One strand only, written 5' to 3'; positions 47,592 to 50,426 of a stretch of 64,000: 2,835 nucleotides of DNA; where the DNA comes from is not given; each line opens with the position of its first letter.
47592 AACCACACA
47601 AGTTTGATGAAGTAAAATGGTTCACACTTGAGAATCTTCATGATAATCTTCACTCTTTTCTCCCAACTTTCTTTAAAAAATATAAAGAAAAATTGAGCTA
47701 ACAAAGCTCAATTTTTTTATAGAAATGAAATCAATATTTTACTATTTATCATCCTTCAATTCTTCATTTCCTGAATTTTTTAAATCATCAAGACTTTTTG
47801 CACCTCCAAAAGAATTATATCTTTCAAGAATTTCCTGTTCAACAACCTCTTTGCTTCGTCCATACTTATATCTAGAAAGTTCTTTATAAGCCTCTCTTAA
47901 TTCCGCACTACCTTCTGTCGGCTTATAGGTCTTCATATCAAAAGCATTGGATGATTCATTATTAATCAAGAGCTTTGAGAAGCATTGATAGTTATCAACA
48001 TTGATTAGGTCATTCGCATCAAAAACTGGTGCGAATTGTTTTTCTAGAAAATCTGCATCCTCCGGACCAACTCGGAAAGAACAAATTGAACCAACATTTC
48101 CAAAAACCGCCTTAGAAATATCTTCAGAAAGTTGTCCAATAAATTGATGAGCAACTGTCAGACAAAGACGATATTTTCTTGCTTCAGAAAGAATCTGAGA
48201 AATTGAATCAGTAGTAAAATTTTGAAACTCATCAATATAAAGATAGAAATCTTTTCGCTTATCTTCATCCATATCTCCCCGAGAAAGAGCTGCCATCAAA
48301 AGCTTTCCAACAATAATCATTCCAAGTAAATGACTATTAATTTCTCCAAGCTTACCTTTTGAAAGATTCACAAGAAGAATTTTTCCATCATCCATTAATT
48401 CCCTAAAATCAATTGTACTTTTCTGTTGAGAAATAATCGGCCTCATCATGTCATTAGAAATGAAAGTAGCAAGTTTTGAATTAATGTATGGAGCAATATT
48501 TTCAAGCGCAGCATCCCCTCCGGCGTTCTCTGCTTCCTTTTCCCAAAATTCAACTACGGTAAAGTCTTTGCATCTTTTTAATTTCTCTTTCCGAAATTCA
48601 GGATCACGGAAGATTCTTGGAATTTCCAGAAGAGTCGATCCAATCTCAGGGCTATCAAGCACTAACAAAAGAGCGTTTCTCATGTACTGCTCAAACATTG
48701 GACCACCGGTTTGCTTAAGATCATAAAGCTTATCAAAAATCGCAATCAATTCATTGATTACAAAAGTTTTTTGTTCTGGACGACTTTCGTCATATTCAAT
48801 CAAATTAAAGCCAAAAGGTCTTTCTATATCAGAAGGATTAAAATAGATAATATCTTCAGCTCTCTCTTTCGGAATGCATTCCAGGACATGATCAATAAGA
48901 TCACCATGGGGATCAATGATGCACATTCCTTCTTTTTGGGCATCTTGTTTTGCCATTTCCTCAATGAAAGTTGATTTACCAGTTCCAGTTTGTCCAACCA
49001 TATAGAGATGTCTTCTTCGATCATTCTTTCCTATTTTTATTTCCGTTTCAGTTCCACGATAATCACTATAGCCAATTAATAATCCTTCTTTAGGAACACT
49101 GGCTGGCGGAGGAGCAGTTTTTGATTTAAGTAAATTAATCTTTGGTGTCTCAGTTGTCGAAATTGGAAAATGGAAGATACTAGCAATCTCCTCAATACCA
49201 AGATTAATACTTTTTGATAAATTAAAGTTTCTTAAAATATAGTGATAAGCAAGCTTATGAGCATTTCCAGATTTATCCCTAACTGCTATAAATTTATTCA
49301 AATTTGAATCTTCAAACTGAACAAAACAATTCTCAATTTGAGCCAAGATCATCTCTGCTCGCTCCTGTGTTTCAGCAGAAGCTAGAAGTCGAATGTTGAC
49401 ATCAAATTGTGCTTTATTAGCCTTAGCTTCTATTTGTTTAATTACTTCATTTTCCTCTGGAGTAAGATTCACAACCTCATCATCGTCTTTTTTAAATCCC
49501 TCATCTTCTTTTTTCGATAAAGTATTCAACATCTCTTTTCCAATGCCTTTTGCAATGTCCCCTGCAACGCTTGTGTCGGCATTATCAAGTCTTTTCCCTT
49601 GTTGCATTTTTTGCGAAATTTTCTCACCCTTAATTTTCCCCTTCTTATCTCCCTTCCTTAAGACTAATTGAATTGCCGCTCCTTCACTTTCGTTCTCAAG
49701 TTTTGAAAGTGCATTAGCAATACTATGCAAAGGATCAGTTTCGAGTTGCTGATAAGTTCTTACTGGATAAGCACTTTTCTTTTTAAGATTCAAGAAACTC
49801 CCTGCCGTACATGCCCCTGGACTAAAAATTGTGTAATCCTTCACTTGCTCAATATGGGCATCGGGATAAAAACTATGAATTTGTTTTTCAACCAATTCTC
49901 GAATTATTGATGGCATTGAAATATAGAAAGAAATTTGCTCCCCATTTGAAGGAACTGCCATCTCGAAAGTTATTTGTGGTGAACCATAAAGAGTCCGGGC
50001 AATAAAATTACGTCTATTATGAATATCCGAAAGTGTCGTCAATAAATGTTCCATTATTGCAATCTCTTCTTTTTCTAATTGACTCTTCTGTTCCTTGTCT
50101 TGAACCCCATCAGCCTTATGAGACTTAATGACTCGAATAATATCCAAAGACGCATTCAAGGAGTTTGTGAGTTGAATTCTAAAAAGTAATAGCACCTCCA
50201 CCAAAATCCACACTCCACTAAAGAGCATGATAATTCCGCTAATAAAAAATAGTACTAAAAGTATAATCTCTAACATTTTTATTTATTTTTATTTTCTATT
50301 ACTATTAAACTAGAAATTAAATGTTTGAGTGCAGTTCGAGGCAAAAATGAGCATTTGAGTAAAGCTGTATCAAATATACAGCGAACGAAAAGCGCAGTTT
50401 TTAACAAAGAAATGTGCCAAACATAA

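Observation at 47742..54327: Uncharacterised four-gene unit: giant Lys/Glu-rich repeat/coiled-coil protein, two acidic proteins and a membrane-anchored T4SS-type ATPase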

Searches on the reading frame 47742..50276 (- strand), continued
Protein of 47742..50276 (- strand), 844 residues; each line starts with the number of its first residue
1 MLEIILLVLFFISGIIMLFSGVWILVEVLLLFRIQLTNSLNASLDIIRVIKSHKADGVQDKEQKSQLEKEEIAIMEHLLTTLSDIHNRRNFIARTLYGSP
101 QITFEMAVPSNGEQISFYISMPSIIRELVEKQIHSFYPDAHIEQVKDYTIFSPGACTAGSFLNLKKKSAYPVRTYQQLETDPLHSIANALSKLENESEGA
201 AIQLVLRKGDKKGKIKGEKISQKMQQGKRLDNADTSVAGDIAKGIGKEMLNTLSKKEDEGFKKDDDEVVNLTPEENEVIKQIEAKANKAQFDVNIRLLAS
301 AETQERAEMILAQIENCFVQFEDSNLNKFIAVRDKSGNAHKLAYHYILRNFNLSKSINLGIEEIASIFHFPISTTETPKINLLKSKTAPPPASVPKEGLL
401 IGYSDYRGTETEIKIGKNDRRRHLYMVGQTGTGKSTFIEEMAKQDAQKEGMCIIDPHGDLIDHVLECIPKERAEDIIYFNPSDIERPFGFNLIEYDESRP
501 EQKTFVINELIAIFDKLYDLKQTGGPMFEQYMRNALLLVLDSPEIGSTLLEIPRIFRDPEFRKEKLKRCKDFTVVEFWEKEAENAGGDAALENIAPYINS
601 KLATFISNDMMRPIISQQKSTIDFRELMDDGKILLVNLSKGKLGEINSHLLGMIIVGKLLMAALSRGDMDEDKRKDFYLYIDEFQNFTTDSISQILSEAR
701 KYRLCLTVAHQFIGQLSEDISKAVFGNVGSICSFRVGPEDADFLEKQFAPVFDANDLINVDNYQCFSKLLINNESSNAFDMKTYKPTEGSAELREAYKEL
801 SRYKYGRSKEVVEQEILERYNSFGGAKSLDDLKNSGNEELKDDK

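Call 76: get_annotated_region(hit=H25, flank=6000)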
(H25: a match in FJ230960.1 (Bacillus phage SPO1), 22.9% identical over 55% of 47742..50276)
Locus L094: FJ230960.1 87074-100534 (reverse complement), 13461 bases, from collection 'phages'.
description: Bacillus phage SPO1, complete genome.
organism: Bacillus phage SPO1 (NCBI taxid 2884427)
taxonomy: Viruses; Duplodnaviria; Heunggongvirae; Uroviricota; Caudoviricetes; Herelleviridae; Spounavirinae; Okubovirus; Okubovirus SPO1
host: Bacillus subtilis; source: soil; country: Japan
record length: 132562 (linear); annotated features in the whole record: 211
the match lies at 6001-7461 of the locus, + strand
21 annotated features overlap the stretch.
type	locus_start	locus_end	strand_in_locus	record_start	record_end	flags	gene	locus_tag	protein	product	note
CDS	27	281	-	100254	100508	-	29.3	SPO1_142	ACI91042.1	gp29.3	-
CDS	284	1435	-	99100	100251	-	29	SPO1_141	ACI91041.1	gp29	dUMP hydroxymethylase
CDS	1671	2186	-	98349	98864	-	29.2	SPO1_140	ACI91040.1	gp29.2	putative head decoration protein; virion protein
CDS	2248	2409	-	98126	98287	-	29.12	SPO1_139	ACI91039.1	gp29.12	-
CDS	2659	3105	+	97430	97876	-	29.1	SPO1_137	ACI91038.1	gp29.1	-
CDS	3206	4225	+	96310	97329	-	27.9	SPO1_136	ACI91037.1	gp27.9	-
CDS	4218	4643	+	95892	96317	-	27.8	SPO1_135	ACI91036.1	gp27.8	-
CDS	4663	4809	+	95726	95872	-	27.7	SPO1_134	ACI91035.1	gp27.7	-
CDS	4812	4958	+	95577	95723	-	27.6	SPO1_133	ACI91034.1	gp27.6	-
CDS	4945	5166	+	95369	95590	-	27.5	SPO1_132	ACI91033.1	gp27.5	-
CDS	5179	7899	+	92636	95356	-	27.4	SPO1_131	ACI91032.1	gp27.4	-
CDS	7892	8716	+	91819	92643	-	27.3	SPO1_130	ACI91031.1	gp27.3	-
CDS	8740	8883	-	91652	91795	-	27.2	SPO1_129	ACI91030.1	gp27.2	-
CDS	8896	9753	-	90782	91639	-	27.1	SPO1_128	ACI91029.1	gp27.1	-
CDS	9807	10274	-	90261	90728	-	27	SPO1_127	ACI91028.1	gp27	regulation and/or late gene expression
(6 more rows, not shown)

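Call 77: search_dna_similar(query=window:47742-50276:-, collection=plasmids, mode=protein, max_rows=20)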
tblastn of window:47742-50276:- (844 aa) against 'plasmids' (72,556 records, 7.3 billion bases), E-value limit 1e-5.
Records with a match: 503; places in all: 510; records where one place covers at least 80% of the query: 15.
Best place of each record, by identity: <60% 503.
By first word of the organism name: Bacillus 274; Streptomyces 62; Staphylococcus 27; Clostridium 21; Natrinema 13; Sulfolobus 12; Haladaptatus 10; Priestia 8; Halalkalicoccus 5; Paenibacillus 4; and 50 more.
By predicted mobility (MOB-suite, as given by PLSDB): non-mobilizable 367; conjugative 105; mobilizable 31.
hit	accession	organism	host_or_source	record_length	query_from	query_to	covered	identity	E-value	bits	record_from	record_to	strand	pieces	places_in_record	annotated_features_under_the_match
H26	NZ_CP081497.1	Streptomyces sp. BHT-5-2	whole organism,plant soil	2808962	89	796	84%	27.3%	7e-60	229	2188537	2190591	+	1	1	none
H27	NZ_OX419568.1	Bacillus subtilis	garden soil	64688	94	822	86%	23.4%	1e-28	132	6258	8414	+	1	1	DUF87 domain-containing protein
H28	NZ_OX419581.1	Bacillus subtilis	garden soil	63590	94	822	86%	23.4%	1e-28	132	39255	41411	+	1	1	DUF87 domain-containing protein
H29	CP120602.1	Bacillus subtilis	cell culture,cornstarch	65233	94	822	86%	23.4%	1e-28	132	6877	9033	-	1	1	DUF87 domain-containing protein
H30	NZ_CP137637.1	Niallia sp. XMNu-256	-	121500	94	821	86%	23.3%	7e-34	149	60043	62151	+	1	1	DUF87 domain-containing protein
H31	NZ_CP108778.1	Embleya sp. NBC_00896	-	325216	149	783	75%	26.3%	7e-60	229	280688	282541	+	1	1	type IV secretory system conjugative DNA transfer family protein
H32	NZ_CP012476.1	Shouchella clausii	-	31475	94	796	83%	23.6%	4e-34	149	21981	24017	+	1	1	DUF87 domain-containing protein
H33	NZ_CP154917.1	Bacillus subtilis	-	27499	88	802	85%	23.1%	4e-34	149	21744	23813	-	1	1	DUF87 domain-containing protein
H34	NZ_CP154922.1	Bacillus subtilis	-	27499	88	802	85%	23.1%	4e-34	149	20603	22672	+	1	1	DUF87 domain-containing protein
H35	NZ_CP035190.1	Bacillus licheniformis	cell culture,food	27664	88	802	85%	23.1%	7e-34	148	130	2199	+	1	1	DUF87 domain-containing protein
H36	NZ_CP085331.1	Haladaptatus salinisoli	cell culture,saline soil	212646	98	815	85%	22.9%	1e-27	128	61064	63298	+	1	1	type IV secretion system DNA-binding domain-containing protein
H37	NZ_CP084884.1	Natrinema zhouii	pure culture,Salt mine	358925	112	824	84%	22.8%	6e-19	100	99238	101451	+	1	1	TraG/TraD/VirD4 family protein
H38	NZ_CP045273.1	Priestia megaterium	pure culture,Paper surface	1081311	115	683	67%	28.8%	1e-27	212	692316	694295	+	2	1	none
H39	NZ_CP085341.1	Haladaptatus halobius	cell culture,saline soil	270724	98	815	85%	22.5%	3e-28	130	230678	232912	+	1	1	type IV secretion system DNA-binding domain-containing protein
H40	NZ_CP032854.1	Bacillus subtilis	cell culture,Cheonggukjang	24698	88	802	85%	22.6%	4e-33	146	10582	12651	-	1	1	DUF87 domain-containing protein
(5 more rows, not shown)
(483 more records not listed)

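Call 92: get_annotated_region(hit=H27, flank=7000)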
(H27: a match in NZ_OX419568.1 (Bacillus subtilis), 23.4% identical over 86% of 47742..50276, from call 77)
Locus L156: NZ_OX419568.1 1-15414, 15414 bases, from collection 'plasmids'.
description: Bacillus subtilis isolate NRS6107 plasmid NRS6107_2, complete sequence
organism: Bacillus subtilis (NCBI taxid 1423)
taxonomy: Bacteria; Bacillota; Bacilli; Bacillales; Bacillaceae; Bacillus; Bacillus subtilis
host: -; source: garden soil; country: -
typing (MOB-suite, as given by PLSDB): non-mobilizable
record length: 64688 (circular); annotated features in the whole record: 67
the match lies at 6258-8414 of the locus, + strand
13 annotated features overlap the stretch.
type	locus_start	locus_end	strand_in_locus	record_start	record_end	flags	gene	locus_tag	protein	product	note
CDS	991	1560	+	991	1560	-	-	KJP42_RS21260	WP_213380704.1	hypothetical protein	-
CDS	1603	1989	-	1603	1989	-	-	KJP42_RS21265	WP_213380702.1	hypothetical protein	-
CDS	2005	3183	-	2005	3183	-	-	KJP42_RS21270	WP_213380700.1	hypothetical protein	-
CDS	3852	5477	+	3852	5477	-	-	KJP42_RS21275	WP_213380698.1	hypothetical protein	-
CDS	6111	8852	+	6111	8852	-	-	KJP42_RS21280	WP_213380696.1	DUF87 domain-containing protein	-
CDS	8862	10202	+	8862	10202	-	-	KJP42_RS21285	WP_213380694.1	replication-relaxation family protein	-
CDS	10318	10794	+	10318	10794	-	-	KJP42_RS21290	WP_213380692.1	hypothetical protein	-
CDS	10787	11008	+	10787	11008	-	-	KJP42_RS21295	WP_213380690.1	hypothetical protein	-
CDS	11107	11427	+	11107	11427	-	-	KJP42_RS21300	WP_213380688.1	hypothetical protein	-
CDS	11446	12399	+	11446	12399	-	-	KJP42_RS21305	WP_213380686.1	conjugal transfer protein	-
CDS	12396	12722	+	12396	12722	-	-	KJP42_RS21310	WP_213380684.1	hypothetical protein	-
CDS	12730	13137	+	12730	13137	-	-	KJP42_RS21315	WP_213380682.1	TcpE family conjugal transfer membrane protein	-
CDS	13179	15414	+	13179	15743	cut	-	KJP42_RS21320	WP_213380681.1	ATP-binding protein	-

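Call 93: get_annotated_region(hit=H36, flank=7000)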
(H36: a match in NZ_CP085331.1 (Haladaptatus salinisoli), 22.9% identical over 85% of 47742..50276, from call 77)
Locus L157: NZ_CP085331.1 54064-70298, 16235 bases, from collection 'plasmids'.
description: Haladaptatus salinisoli strain PSR8 plasmid unnamed4, complete sequence
organism: Haladaptatus salinisoli (NCBI taxid 2884876)
taxonomy: Archaea; Euryarchaeota; Halobacteria; Halobacteriales; Haladaptataceae; Haladaptatus; Haladaptatus salinisoli
host: -; source: cell culture,saline soil; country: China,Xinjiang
typing (MOB-suite, as given by PLSDB): non-mobilizable
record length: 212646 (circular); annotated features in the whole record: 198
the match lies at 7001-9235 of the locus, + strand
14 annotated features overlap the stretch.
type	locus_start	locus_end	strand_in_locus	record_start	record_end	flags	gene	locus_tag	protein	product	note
CDS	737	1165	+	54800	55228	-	-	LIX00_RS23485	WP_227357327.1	hypothetical protein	-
CDS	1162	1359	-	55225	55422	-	-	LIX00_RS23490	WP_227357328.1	hypothetical protein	-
CDS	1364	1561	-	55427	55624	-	-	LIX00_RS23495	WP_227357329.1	hypothetical protein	-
CDS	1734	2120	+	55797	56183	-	-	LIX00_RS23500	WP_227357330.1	hypothetical protein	-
CDS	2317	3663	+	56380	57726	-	-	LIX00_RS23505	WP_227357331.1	hypothetical protein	-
CDS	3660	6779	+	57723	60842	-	-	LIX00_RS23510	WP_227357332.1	hypothetical protein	-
CDS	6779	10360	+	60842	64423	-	-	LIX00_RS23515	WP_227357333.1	type IV secretion system DNA-binding domain-containing protein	-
CDS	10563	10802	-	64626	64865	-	-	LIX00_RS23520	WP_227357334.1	hypothetical protein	-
CDS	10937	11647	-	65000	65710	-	-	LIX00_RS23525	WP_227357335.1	phosphoglycerol geranylgeranyltransferase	-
CDS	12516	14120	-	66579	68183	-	-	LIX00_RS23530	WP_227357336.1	alkaline phosphatase D family protein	-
CDS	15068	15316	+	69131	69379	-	-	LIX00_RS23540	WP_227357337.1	AbrB/MazE/SpoVT family DNA-binding domain-containing protein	-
CDS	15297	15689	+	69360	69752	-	-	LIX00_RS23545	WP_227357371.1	PIN domain-containing protein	-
CDS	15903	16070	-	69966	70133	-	-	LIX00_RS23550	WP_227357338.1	DUF1931 domain-containing protein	-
CDS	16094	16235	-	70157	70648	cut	-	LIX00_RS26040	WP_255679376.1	hypothetical protein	-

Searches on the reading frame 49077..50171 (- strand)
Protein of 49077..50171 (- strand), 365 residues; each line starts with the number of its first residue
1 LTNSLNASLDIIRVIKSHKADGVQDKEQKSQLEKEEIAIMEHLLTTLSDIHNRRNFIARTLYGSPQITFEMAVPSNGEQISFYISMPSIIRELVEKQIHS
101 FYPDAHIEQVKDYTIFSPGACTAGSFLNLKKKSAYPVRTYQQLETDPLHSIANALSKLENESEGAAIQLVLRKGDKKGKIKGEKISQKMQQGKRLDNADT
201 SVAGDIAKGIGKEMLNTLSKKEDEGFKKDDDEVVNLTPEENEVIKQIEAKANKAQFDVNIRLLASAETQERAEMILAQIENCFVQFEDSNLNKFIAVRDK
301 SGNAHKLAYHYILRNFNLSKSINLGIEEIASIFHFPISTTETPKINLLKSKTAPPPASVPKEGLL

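Call 55: predict_structure(alignment_id=A3)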
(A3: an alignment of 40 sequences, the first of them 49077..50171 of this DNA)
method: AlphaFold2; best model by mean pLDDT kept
length: 365 residues; sequences in the alignment: 40
mean_pLDDT: 77.9   pTM: 0.78
mean pLDDT of the five models: 77.9, 77.0, 75.6, 75.2, 75.1
residues with pLDDT >= 90: 97; 70-90: 171; 50-70: 56; < 50: 41
segments of 3 or more residues with pLDDT < 50: 204-230, 348-355, 363-365
pLDDT, mean of each block of 10 residues (from residue 1): 58 73 69 86 90 66 82 83 89 89 85 84 93 88 83 87 92 83 80 68 49 44 37 70 86 92 93 95 89 90 76 88 94 78 58 50 52
secondary structure, 60 per line:
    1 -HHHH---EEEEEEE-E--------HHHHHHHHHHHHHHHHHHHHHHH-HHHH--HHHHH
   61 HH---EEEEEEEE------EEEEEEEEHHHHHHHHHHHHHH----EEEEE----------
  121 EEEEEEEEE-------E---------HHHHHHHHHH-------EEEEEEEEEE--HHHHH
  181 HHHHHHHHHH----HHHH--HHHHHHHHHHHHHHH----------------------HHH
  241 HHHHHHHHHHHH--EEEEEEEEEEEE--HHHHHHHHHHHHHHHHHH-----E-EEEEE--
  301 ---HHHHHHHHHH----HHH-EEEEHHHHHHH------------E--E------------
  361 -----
elements in order: H2-5 E9-15 H26-48 H50-53 H56-62 E66-73 E80-87 H88-101 E106-110 E121-129 H147-156 E164-173 H176-190 H195-198 H201-215 H238-252 E255-266 H269-286 E294-298 H304-313 E322-325 H326-332

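Call 58: fold_search(model_id=the predicted structure, library=pdb)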
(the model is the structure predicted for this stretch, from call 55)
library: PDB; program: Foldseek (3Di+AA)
matches with E <= 10: 791; with E <= 0.001: 14
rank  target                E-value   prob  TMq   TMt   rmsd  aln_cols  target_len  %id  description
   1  7o42_A                2.0e-06  1.00  0.44  0.19   8.3       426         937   10  TrwK/VirB4unbound trimer of dimers complex (with Hcp1) from the R388 type IV secretion system determined by cryo-EM. (released 2022-06-22)
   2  7o43_A                2.3e-06  1.00  0.43  0.22   7.7       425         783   10  TrwK/VirB4unbound dimer complex from R388 type IV secretion system determined by cryo-EM. (released 2022-06-22)
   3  7o43_B                3.6e-06  1.00  0.44  0.22   9.2       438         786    9  TrwK/VirB4unbound dimer complex from R388 type IV secretion system determined by cryo-EM. (released 2022-06-22)
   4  7o42_E                3.8e-06  1.00  0.45  0.20   8.0       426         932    9  TrwK/VirB4unbound trimer of dimers complex (with Hcp1) from the R388 type IV secretion system determined by cryo-EM. (released 2022-06-22)
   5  7o41_B                7.4e-06  1.00  0.40  0.23   9.4       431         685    9  Hexameric composite model of the Inner Membrane Complex (IMC) with the Arches from the fully-assembled R388 type IV se (released 2022-06-22)
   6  8rtd_V                1.9e-05  1.00  0.40  0.23   9.5       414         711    9  Stalk-Arches-IMC structure from the fully-assembled R388 type IV secretion system determined by cryo-EM. (released 2024-06-19)
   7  8rtb_B                2.0e-05  1.00  0.41  0.25   9.5       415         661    9  Extended inner membrane complex (IMC) protomer structure (TrwM/VirB3-TrwK/VirB4-TrwI/VirB6-TrwG/VirB8-TrwE/VirB10) fro (released 2024-06-19)
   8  8rtd_h                2.9e-05  1.00  0.41  0.34   9.5       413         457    9  Stalk-Arches-IMC structure from the fully-assembled R388 type IV secretion system determined by cryo-EM. (released 2024-06-19)
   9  8rtd_P                3.4e-05  1.00  0.40  0.21   9.6       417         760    9  Stalk-Arches-IMC structure from the fully-assembled R388 type IV secretion system determined by cryo-EM. (released 2024-06-19)
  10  8rtd_g                1.0e-04  1.00  0.42  0.22   9.3       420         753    6  Stalk-Arches-IMC structure from the fully-assembled R388 type IV secretion system determined by cryo-EM. (released 2024-06-19)
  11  8rtb_A                1.1e-04  1.00  0.43  0.23   8.8       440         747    7  Extended inner membrane complex (IMC) protomer structure (TrwM/VirB3-TrwK/VirB4-TrwI/VirB6-TrwG/VirB8-TrwE/VirB10) fro (released 2024-06-19)
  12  8rtd_O                1.1e-04  1.00  0.43  0.22   8.8       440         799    7  Stalk-Arches-IMC structure from the fully-assembled R388 type IV secretion system determined by cryo-EM. (released 2024-06-19)
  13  8rtd_T                1.1e-04  1.00  0.43  0.22   8.8       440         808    7  Stalk-Arches-IMC structure from the fully-assembled R388 type IV secretion system determined by cryo-EM. (released 2024-06-19)
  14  7o41_A                2.2e-04  1.00  0.44  0.23   9.7       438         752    8  Hexameric composite model of the Inner Membrane Complex (IMC) with the Arches from the fully-assembled R388 type IV se (released 2022-06-22)
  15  5i1v_A                1.3e-02  0.93  0.31  0.24   9.1       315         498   10  Crystal structure of CrmK, a flavoenzyme involved in the shunt product recycling mechanism in caerulomycin biosynthesi (released 2017-02-15)
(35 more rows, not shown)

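Call 96: fold_search(model_id=the predicted structure, library=viral)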
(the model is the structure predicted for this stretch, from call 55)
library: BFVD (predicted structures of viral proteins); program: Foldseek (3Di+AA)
matches with E <= 10: 600; with E <= 0.001: 7
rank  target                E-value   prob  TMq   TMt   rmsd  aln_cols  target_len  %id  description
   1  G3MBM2                4.1e-18  1.00  0.61  0.28   9.7       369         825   15  Gp156 [Bacillus phage G]
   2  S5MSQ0                4.6e-16  1.00  0.62  0.26   9.0       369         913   16  Lipid A export ATP-binding/permease protein Msb [Bacillus phage JL]
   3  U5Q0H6                6.7e-15  1.00  0.61  0.42   7.6       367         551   16  Uncharacterized protein [Bacillus phage Slash]
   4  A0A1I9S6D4            2.1e-10  1.00  0.45  0.49   8.6       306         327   15  (no name in the UniProt tables at hand)
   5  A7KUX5                9.6e-10  1.00  0.41  0.21  10.5       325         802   15  (no name in the UniProt tables at hand)
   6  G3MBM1                1.1e-07  1.00  0.48  0.34   7.8       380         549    9  Gp155 [Bacillus phage G]
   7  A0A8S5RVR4            4.4e-05  1.00  0.45  0.39   8.3       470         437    9  Component of type IV transporter system [Siphoviridae sp. ctHip2]
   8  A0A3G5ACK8            1.6e-02  0.87  0.26  0.34   8.9       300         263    8  FAD-binding oxidoreductase (Fragment) [Hyperionvirus sp.]
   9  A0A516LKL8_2          2.8e-02  0.28  0.19  0.09  19.2       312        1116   10  (no name in the UniProt tables at hand)
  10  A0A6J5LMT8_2          7.6e-02  0.14  0.15  0.07  16.6       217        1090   14  Uncharacterized protein [uncultured Caudovirales phage]
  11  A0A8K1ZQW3            1.2e-01  0.75  0.17  0.28   5.6       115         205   16  (no name in the UniProt tables at hand)
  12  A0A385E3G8            1.3e-01  0.41  0.15  0.22   7.3       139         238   16  (no name in the UniProt tables at hand)
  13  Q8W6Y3                1.4e-01  0.23  0.13  0.33   9.7       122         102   11  Uncharacterized protein [Synechococcus phage P60]
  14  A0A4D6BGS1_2          1.5e-01  0.12  0.18  0.07  19.3       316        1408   11  (no name in the UniProt tables at hand)
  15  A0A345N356            1.6e-01  0.33  0.15  0.22   8.3       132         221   14  (no name in the UniProt tables at hand)
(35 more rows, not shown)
